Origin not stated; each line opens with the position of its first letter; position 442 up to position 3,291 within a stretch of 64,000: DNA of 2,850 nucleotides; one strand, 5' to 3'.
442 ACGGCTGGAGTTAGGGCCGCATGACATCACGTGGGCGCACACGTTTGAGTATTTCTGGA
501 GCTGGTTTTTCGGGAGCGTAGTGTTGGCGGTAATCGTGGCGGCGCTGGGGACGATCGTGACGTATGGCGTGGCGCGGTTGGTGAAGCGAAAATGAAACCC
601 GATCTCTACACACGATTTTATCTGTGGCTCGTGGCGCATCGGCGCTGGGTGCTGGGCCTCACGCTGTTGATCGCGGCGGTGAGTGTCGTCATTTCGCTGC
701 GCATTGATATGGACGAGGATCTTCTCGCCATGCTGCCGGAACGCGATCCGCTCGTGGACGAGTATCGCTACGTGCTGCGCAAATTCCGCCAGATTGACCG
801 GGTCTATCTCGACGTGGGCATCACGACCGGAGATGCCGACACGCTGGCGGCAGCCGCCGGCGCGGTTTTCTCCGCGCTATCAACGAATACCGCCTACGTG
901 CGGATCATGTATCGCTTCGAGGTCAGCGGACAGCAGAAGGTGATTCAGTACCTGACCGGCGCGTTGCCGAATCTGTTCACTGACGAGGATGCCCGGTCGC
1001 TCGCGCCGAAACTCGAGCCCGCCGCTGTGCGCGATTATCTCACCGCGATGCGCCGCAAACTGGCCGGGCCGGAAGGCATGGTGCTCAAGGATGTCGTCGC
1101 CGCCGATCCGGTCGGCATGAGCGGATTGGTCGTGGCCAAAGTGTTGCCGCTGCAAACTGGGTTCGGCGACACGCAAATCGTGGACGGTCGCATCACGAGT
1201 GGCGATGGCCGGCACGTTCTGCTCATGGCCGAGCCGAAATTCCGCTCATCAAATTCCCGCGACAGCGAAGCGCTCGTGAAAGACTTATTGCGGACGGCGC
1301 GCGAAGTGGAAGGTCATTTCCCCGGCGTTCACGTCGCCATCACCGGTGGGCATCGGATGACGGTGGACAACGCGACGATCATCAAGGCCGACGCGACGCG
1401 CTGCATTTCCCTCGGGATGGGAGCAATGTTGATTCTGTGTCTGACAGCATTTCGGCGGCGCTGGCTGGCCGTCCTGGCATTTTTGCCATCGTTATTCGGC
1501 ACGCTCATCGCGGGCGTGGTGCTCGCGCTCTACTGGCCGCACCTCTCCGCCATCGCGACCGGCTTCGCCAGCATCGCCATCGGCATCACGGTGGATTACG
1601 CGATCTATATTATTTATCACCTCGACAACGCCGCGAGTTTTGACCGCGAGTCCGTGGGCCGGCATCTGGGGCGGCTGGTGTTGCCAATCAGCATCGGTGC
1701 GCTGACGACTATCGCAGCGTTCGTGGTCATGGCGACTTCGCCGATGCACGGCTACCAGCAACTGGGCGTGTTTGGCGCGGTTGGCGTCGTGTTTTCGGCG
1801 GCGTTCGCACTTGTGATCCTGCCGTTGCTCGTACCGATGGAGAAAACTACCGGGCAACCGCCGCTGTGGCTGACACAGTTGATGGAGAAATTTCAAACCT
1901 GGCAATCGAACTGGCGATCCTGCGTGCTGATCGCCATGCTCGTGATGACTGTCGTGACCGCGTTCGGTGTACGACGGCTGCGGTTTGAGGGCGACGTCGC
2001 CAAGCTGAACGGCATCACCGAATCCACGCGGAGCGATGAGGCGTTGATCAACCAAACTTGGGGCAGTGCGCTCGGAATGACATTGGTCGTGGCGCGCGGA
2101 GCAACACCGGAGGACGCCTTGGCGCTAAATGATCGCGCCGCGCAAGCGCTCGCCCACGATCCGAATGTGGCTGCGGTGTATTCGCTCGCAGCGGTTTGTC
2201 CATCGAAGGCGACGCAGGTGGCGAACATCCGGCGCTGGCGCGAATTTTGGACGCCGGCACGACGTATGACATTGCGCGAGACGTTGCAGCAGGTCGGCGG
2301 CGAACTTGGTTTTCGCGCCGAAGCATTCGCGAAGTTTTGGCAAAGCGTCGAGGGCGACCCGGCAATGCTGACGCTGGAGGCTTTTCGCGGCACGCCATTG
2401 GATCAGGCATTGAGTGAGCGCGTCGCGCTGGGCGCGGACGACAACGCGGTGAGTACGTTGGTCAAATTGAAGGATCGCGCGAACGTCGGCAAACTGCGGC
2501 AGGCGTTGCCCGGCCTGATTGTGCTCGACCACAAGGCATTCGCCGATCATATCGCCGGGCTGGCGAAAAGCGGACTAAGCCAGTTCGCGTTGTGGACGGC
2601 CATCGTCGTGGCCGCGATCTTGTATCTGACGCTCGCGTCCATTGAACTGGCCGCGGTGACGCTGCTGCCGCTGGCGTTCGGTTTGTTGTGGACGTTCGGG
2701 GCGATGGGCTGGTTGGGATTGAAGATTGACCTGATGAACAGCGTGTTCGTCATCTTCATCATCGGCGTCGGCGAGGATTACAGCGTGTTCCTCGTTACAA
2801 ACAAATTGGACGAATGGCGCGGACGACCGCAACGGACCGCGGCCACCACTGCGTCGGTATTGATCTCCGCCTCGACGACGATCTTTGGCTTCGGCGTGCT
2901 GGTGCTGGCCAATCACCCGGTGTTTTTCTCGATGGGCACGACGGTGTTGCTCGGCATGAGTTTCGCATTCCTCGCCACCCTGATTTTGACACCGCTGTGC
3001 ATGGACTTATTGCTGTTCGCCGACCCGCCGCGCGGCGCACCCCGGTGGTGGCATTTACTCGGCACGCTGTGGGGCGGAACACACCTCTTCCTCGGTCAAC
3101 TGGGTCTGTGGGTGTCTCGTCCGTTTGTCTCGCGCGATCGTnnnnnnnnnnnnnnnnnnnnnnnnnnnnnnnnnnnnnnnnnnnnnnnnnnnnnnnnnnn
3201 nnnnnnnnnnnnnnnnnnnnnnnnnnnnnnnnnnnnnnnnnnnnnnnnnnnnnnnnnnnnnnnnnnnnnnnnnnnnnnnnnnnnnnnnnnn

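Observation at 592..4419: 1275-aa fusion of MMPL exporter, lysophospholipid acyltransferase and SAM methyltransferase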

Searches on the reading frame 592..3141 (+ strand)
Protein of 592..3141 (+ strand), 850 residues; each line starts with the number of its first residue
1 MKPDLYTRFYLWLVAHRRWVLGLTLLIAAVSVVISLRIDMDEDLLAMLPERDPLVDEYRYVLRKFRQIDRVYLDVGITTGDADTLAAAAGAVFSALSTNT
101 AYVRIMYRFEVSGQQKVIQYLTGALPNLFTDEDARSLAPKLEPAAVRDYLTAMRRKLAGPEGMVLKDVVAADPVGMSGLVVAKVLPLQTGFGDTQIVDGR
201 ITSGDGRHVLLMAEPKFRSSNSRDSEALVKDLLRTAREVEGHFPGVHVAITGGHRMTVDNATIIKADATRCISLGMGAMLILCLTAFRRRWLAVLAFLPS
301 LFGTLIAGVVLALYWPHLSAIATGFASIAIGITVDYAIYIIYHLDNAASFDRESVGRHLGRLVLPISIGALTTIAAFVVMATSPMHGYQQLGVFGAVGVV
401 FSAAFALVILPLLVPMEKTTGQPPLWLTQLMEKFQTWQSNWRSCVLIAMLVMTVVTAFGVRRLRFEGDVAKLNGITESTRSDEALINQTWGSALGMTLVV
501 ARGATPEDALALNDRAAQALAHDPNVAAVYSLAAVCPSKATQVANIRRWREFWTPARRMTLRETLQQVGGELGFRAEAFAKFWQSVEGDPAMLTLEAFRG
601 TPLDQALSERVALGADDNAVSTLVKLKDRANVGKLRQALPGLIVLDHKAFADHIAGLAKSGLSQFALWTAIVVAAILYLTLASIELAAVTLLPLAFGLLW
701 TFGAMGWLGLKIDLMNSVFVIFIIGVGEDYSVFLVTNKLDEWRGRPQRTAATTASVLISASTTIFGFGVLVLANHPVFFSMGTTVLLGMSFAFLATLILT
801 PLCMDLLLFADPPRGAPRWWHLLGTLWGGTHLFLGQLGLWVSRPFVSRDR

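Call 78: search_solved_structures(query=window:592-3141:+, max_evalue=0.001)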
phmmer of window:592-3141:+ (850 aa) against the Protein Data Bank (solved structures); distinct sequences matched with E-value up to 0.001: 10.
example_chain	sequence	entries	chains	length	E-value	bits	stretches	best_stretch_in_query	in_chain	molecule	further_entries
5khn_B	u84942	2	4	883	1.3e-12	50.4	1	653-804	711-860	RND transporter | Putative RND superfamily efflux pump membrane protein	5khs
6wu0_B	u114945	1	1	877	2e-12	49.8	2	660-804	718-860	Hopanoid biosynthesis associated RND transporter like protein HpnN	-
4dnr_A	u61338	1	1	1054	7.6e-06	28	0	613-763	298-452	Cation efflux system protein CusA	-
3ne5_A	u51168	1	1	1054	7.6e-06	28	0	613-763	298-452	Cation efflux system protein cusA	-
3t51_A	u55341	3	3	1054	7.6e-06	28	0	613-763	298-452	Cation efflux system protein CusA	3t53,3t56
4dop_A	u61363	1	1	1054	7.6e-06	28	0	613-763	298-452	Cation efflux system protein CusA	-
3k07_A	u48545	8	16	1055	7.6e-06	28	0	613-763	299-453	Cation efflux system protein cusA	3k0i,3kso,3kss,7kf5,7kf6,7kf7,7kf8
7rph_A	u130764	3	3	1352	0.00013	23.9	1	281-413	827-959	Protein dispatched homolog 1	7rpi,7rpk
6xe6_A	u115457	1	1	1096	0.00039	22.4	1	281-412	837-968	Protein dispatched homolog 1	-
7rpj_A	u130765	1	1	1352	0.00066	21.6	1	281-413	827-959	Protein dispatched homolog 1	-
